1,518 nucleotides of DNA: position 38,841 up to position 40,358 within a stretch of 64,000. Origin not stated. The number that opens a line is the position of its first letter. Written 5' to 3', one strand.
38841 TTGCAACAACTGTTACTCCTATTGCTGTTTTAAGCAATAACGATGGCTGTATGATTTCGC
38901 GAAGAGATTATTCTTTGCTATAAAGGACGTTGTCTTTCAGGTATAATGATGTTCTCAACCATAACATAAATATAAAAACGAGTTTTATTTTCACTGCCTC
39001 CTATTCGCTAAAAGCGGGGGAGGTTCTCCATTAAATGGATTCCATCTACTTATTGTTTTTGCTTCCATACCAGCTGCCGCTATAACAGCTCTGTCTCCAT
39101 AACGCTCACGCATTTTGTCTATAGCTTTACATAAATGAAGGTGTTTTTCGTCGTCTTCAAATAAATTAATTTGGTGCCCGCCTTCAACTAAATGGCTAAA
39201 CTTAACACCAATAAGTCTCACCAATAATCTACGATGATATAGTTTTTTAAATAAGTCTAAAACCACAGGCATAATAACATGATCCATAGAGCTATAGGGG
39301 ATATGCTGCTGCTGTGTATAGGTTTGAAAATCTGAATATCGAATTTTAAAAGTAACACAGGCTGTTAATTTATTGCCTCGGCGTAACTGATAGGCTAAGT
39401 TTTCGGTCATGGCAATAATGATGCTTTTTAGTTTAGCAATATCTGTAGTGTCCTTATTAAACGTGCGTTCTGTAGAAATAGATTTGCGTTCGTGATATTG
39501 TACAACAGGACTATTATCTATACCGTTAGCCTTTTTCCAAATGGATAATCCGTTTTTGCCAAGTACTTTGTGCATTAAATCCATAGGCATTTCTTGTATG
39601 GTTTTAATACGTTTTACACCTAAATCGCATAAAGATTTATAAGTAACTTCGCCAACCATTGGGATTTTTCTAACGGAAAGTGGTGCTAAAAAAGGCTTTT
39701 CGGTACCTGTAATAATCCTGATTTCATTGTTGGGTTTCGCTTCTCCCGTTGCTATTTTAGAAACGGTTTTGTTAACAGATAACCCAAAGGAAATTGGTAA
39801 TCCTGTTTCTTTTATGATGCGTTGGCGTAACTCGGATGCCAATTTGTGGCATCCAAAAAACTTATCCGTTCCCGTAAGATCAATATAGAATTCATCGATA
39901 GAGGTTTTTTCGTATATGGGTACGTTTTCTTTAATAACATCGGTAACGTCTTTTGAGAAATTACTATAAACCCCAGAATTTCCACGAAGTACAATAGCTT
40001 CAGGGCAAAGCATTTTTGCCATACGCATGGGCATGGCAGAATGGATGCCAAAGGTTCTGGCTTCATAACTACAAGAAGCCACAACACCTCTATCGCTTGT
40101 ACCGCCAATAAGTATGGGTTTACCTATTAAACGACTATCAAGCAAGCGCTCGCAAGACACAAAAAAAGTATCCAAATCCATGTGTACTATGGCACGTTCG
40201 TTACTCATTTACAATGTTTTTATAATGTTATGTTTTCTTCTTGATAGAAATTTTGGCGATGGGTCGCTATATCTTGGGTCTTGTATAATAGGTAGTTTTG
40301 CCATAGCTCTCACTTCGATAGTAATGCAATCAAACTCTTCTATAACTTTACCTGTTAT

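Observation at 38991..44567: Compact SOS-type mutagenesis island with an unusual architecture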

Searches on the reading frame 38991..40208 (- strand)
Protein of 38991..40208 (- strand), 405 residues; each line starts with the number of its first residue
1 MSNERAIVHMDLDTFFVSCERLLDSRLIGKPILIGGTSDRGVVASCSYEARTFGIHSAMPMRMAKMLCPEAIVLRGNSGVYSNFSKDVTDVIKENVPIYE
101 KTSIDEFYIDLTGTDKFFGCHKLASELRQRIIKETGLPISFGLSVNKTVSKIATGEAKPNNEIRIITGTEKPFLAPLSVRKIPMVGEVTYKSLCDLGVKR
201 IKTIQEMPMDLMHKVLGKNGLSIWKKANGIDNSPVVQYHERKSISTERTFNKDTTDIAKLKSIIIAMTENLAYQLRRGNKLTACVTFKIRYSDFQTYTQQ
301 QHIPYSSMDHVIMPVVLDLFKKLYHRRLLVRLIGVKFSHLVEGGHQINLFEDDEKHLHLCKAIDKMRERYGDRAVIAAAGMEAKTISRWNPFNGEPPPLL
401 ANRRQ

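Call 3: search_protein_families(library=pfam, proteins=[window:38991-40208:-], max_evalue=0.01)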
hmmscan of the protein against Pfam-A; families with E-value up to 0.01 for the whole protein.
window:38991-40208:- (405 aa): 3 families
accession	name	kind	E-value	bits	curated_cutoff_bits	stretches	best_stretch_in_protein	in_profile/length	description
PF00817.25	IMS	-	2.5e-43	148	23.2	1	11-154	2-147/148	impB/mucB/samB family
PF11799.13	IMS_C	-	2e-26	93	20.7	1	241-349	1-109/109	impB/mucB/samB family C-terminal domain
PF21999.2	IMS_HHH_1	-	0.00039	21.3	27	1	181-231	2-53/53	DNA polymerase-iota, thumb domain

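Call 15: find_encoding_contigs(protein=window:38991-40208:-, flank=10000, max_places=6)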
Protein window:38991-40208:- (405 aa): no gene with exactly this product is on record in the collection.
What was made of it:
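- Tried and rejected: It is not on record (call 15).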

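Call 16: find_homologous_proteins(query=window:38991-40208:-, max_evalue=1e-10)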
Query window:38991-40208:- (405 aa): 8000 proteins with E <= 1e-10 among 8000 candidates; the best 120 are listed.
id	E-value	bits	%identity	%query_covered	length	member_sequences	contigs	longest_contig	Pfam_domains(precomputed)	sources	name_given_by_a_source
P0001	5.8e-270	913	99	100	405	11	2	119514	PF11799.14,PF00817.26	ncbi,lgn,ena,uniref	ncbi:DNA polymerase IV [Yeosuana marina]|uniref:DNA polymerase IV n=1 Tax=Yeosuana marina TaxID=1565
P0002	1.1e-254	862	92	100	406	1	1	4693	PF11799.14,PF00817.26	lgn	-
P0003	3.9e-254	860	92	100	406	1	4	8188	PF11799.14,PF00817.26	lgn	-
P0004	1.5e-253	858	93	100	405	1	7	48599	PF11799.14,PF00817.26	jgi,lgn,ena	jgi:DNA polymerase IV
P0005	8.2e-253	856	92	99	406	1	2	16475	PF11799.14,PF00817.26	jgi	jgi:DNA polymerase-4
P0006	1.8e-252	855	92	100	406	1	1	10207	PF11799.14,PF00817.26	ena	-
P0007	1.9e-252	855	92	100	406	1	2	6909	PF11799.14,PF00817.26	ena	-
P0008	3.0e-252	854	92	99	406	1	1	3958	PF11799.14,PF00817.26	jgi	jgi:DNA polymerase-4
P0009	5.3e-252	853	92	99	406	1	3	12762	PF11799.14,PF00817.26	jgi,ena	-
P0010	5.7e-252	853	91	100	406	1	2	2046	PF11799.14,PF00817.26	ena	-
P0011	1.4e-251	852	91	100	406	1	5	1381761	PF11799.14,PF00817.26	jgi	jgi:DNA polymerase-4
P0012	1.8e-251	852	91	100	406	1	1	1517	PF11799.14,PF00817.26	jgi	-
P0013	2.0e-251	852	91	100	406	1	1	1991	PF11799.14,PF00817.26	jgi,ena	-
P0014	3.4e-251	851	91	100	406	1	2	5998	PF11799.14,PF00817.26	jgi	jgi:DNA polymerase-4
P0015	3.6e-251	851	92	99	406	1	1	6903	PF11799.14,PF00817.26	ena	-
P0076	1.1e-246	836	89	100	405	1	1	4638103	PF11799.14,PF00817.26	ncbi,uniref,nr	ncbi:DNA polymerase IV [Algibacter sp. L1A34]|uniref:DNA polymerase IV n=1 Tax=Algibacter sp. L1A34 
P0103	1.0e-245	833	88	100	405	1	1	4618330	PF11799.14,PF00817.26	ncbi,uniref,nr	ncbi:DNA polymerase IV [Algibacter sp. L3A6]|uniref:DNA polymerase IV n=1 Tax=Algibacter sp. L3A6 Ta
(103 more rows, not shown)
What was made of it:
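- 38991..40208 (-): polY: active DinB-like Y-family polymerase of the Bacteroidetes PolY2 type. It has a beta-clamp motif (QINLF, aa 346-350) and a RecA-NT-like motif (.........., aa 362-371) in a C-terminal tail. The protein is 99% identical to Yeosuana marina 'DNA polymerase IV' (call 16).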

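Call 17: search_protein_families(library=ncbifam, proteins=[window:38991-40208:-], max_evalue=0.001)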
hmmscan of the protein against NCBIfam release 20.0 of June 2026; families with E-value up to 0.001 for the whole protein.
window:38991-40208:- (405 aa): 10 families
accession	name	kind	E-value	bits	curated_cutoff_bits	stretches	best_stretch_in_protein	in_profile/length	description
NF002882.0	PRK03348.1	equivalog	4.4e-92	309.3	389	1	2-365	2-368/461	DNA polymerase IV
NF002677.0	PRK02406.1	equivalog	3.3e-81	273.1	256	1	3-341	4-344/357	DNA polymerase IV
NF002751.0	PRK02794.1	equivalog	8.6e-80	268.7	371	1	6-383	39-420/425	DNA polymerase IV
NF010731.0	PRK14133.1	equivalog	1.9e-79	267.4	362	1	4-343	2-339/352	DNA polymerase IV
NF003015.0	PRK03858.1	subfamily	1.1e-73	248.5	367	1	3-382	5-387/399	DNA polymerase IV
NF002492.0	PRK01810.1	equivalog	4.5e-68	229.9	399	1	2-379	7-393/412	DNA polymerase IV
NF002848.0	PRK03103.1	subfamily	1.1e-66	225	381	1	3-383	2-394/410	DNA polymerase IV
NF002883.0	PRK03352.1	equivalog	3.6e-57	194.1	330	1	3-337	3-339/347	DNA polymerase IV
NF002292.0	PRK01216.1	equivalog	1.3e-45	156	339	1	7-343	3-342/351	DNA polymerase IV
NF002955.0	PRK03609.1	subfamily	1.2e-24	87.1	431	1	9-295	4-298/422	translesion error-prone DNA polymerase V subunit UmuC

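Call 19: find_encoding_contigs(protein=P0001, flank=10000, max_places=3)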
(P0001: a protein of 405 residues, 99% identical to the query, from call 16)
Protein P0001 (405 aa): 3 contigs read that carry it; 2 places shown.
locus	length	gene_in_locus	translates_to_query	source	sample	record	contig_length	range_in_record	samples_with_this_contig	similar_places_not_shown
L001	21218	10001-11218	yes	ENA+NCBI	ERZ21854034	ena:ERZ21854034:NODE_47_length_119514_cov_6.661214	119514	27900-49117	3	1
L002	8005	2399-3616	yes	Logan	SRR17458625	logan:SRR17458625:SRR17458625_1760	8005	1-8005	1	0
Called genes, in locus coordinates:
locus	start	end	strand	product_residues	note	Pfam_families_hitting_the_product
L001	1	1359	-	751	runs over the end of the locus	PF17678:Glyco_hydro_92N, PF07971:Glyco_hydro_92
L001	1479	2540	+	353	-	PF06580:His_kinase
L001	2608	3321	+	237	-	PF00072:Response_reg, PF04397:LytTR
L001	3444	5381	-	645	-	PF01182:Glucosamine_iso, PF02585:PIG-L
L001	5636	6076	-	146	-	PF00717:Peptidase_S24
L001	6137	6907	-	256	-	PF01381:HTH_3, PF12844:HTH_19, PF00717:Peptidase_S24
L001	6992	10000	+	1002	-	PF02811:PHP, PF07733:DNA_pol3_alpha, PF17657:DNA_pol3_finger, PF14579:HHH_6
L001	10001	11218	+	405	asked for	PF00817:IMS, PF11799:IMS_C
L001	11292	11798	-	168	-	-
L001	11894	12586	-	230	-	PF02915:Rubrerythrin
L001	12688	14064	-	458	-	PF00672:HAMP (weak), PF00512:HisKA, PF02518:HATPase_c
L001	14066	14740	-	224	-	PF00072:Response_reg, PF00486:Trans_reg_C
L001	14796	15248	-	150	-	PF09990:DUF2231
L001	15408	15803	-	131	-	-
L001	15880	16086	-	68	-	PF01381:HTH_3 (weak), PF13443:HTH_26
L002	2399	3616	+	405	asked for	PF00817:IMS, PF11799:IMS_C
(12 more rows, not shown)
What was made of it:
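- Tried and rejected: I used the 99% identical Yeosuana marina protein instead (call 19).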

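Call 20: find_related_loci(query=window:38991-40208:-, collection=genome_contigs, flank=8000)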
Query window:38991-40208:- (405 aa) in genome_contigs; peptide patterns used: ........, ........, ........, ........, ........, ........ (x = any residue, [..] = any of these).
386 stretches matched a pattern; 329 encode a relative of the query (tblastn E <= 1e-3); the best 80 are kept; 80 distinct loci.
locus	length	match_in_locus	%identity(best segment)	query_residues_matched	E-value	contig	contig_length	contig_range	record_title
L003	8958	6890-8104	91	1-405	0e+0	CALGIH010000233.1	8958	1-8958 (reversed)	MAG TPA_asm: uncultured Lacinutrix sp. isolate ERR2206755_bin.108_CONCOCT_v1.1_MAG genome assembly, contig: ERZ887839.16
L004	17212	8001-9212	91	2-405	0e+0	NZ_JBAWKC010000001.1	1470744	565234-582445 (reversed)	Gaetbulibacter aquiaggeris strain KEM-8 NODE_1_Gaeaqu_1470744_cov_404.041356, whole genome shotgun sequence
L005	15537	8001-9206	91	4-405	0e+0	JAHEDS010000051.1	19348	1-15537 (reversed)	MAG: Flavobacteriales bacterium isolate Ww211 NODE_4394_length_19348_cov_11.716909, whole genome shotgun sequence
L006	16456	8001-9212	90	2-405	0e+0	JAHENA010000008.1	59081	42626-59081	MAG: Flavobacteriales bacterium isolate Ww88 NODE_736_length_59081_cov_10.344725, whole genome shotgun sequence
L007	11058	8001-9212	90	2-405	0e+0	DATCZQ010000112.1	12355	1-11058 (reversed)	MAG TPA_asm: Yeosuana sp. isolate SMAG_U74 k141_518458, whole genome shotgun sequence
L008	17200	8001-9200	91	5-404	0e+0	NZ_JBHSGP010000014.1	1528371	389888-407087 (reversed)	Geojedonia litorea strain CCUG 63682 soapdenovo_K_127_14, whole genome shotgun sequence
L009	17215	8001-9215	90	1-405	0e+0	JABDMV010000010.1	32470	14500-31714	MAG: Flaviramulus sp. isolate SS_bin_110 k127_454868, whole genome shotgun sequence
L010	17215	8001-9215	90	1-405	0e+0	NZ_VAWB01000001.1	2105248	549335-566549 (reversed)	Hyunsoonleella aestuarii strain KCTC 23449 Scaffold1, whole genome shotgun sequence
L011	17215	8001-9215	89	1-405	0e+0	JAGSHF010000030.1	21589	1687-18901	MAG: Flavobacteriaceae bacterium isolate GY13CL_bin.10 k141_855400_length_21589_cov_123.7578, whole genome shotgun seque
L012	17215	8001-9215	90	1-405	0e+0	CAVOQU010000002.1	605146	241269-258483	MAG: uncultured Flavobacteriaceae bacterium isolate MFD09964.bin.1.347 genome assembly, contig: contig_15220, whole geno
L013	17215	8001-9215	89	1-405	0e+0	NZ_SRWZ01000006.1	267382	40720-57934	Algibacter onchidii strain XY-114 NODE_6_length_267382_cov_106.318307, whole genome shotgun sequence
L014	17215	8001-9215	89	1-405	0e+0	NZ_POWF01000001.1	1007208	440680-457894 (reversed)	Hanstruepera neustonica strain JCM19743 contig1, whole genome shotgun sequence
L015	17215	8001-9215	89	1-405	0e+0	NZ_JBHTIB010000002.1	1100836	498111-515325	Mariniflexile aquimaris strain CCUG 60529 GCM70027553_30, whole genome shotgun sequence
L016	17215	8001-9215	89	1-405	0e+0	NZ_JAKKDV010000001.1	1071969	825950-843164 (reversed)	Flaviramulus multivorans strain M-M16 s_multi-1_1, whole genome shotgun sequence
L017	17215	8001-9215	89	1-405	0e+0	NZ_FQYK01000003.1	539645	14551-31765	Algibacter luteus strain CGMCC 1.12213, whole genome shotgun sequence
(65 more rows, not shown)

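Call 39: search_solved_structures(query=window:38991-40208:-, max_evalue=1e-10, show_alignments=2)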
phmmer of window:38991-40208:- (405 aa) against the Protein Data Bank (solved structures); distinct sequences matched with E-value up to 1e-10: 69 (the best 60 are shown).
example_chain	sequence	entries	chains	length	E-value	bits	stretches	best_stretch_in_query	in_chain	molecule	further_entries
7yll_A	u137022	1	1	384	5.9e-60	206.3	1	4-350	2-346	DNA polymerase IV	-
4ir1_F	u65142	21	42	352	1.3e-44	155.8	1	4-304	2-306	DNA polymerase IV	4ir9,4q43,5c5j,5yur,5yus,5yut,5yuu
4r8u_A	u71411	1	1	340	1.6e-44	155.5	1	5-304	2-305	DNA polymerase IV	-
4irc_F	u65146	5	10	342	2.3e-44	155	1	4-304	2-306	DNA polymerase IV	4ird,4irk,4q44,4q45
4r8u_B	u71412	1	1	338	2.6e-44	154.8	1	5-304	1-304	DNA polymerase IV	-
6jup_F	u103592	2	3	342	2.1e-43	151.9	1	4-304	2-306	DNA polymerase IV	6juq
6juq_A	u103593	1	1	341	2.7e-43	151.5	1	5-304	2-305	DNA polymerase IV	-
4f4w_A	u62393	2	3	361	2.5e-35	125.3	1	7-355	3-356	DNA polymerase IV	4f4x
4f4y_A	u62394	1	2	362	4.3e-34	121.2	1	7-356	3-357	DNA polymerase IV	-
6l84_A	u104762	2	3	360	1.4e-33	119.5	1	7-357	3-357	DNA polymerase IV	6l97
3qz7_A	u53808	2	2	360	2.8e-33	118.5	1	7-355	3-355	DNA polymerase IV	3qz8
4nlg_A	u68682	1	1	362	4e-33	118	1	7-356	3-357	DNA polymerase IV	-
2uvr_A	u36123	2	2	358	4.4e-33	117.9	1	6-343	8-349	DNA POLYMERASE IV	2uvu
2bq3_A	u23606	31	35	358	6.1e-33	117.4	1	6-343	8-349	DNA POLYMERASE IV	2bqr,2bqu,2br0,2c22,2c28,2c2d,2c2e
4gc7_A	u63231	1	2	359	6.1e-33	117.4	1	6-343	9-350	DNA polymerase IV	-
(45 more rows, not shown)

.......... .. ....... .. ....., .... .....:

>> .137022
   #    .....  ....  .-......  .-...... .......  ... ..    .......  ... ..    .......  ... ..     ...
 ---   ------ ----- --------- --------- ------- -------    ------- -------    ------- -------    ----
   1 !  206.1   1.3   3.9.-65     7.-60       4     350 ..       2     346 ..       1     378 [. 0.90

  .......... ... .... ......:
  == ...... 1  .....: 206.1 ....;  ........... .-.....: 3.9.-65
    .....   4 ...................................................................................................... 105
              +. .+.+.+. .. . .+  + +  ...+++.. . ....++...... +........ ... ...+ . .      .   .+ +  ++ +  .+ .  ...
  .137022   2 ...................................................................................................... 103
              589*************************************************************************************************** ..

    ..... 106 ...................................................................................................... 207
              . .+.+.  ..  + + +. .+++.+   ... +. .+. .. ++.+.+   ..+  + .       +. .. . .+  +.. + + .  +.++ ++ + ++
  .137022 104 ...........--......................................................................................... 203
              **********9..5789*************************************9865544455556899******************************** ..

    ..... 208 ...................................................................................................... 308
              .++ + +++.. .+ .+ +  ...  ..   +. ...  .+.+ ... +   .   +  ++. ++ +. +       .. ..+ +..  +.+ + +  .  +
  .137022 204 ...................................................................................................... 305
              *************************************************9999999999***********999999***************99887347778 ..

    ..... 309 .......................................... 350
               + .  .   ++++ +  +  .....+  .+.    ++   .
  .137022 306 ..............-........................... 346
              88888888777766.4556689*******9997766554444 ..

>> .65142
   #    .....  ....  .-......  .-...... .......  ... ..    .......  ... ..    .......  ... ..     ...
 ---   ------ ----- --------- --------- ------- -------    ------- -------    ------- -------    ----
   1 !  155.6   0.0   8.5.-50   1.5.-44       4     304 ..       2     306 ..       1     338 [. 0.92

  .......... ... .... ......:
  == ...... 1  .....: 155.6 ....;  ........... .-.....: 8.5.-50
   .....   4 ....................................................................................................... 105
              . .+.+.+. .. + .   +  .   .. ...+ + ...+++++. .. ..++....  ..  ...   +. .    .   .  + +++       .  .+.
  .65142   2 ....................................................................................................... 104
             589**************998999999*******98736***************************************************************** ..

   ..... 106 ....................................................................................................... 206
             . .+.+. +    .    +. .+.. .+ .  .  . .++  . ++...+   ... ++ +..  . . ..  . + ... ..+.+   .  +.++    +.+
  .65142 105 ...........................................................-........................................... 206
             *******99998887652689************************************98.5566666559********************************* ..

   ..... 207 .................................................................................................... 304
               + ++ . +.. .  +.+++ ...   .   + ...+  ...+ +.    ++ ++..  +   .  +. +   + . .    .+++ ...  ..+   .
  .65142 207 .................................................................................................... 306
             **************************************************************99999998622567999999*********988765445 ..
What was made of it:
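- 38991..40208 (-): The alignment to E. coli DinB showing conserved catalytic residues is in call 39.
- On Canonical ImuA-ImuB-DnaE2 cassette: The catalytic residues are intact (call 39).
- Checked: PolY D11, D13, F15/F16, D105 and E106 align with the corresponding E. coli DinB catalytic motifs (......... and SLDE; call 39).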

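Call 59: list_cluster_members(proteins=[P0076, P0103])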
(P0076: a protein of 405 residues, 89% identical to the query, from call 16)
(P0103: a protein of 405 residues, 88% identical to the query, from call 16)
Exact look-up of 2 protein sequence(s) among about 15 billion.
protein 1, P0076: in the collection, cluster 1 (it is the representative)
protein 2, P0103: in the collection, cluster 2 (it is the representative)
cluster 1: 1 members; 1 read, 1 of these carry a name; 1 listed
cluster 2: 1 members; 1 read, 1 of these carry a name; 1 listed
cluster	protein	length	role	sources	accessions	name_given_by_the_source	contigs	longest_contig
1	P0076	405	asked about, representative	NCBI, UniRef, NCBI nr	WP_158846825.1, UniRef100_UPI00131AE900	DNA polymerase IV [Algibacter sp. L1A34] | DNA polymerase IV n=1 Tax=Algibacter sp. L1A34 TaxID=2686365 RepID=UPI00131AE900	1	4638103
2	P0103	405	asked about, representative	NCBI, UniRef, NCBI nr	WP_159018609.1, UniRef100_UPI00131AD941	DNA polymerase IV [Algibacter sp. L3A6] | DNA polymerase IV n=1 Tax=Algibacter sp. L3A6 TaxID=2686366 RepID=UPI00131AD941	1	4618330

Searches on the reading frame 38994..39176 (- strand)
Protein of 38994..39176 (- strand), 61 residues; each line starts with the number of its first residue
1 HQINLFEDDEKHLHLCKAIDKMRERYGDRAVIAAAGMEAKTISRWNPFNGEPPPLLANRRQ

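Call 44: search_protein_families(library=pfam, proteins=[window:38994-39176:-], max_evalue=1)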
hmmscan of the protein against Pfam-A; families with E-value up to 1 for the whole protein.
seq(61 aa): 1 family
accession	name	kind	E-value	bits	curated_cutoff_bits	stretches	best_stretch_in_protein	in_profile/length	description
PF13438.11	DUF4113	-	0.051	14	24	1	15-39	3-27/51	Domain of unknown function (DUF4113)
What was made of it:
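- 38991..40208 (-): The tail gives a weak DUF4113 match (E=0.051, call 44).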
